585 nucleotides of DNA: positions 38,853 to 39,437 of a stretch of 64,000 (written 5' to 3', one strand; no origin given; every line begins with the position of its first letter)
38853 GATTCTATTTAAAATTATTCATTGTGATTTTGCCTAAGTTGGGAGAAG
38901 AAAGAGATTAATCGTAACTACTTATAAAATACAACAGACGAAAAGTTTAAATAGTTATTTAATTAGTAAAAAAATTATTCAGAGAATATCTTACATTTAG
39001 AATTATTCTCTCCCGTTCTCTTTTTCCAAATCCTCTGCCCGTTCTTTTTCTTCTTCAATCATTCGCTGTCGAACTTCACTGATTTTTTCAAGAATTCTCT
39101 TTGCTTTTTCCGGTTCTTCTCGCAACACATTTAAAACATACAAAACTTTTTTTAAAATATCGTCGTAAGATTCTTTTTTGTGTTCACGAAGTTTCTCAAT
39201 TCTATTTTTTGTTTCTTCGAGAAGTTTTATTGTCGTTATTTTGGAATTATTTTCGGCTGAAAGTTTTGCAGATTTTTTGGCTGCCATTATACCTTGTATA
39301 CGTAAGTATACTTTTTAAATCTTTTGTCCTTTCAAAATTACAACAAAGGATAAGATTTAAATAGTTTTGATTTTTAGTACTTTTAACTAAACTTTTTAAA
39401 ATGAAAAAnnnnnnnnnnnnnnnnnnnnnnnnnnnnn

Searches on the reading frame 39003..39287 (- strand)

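Call 11: search_protein_families(library=pfam, proteins=[window:39003-39287:-], max_evalue=1)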
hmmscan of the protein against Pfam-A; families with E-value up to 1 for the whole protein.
window:39003-39287:- (94 aa): 4 families
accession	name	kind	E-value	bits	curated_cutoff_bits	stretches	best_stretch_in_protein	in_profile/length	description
PF24434.1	DUF7557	-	4.2e-07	29.7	25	1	18-45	2-28/45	Family of unknown function (DUF7557)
PF17003.11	Actin_micro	-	0.081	12.5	27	1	23-88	238-300/354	Putative actin-like family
PF02073.20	Peptidase_M29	-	0.14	11.4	27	1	11-85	55-130/406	Thermophilic metalloprotease (M29)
PF03233.18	Cauli_AT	-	0.79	10.1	24.8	1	10-70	100-159/163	Aphid transmission protein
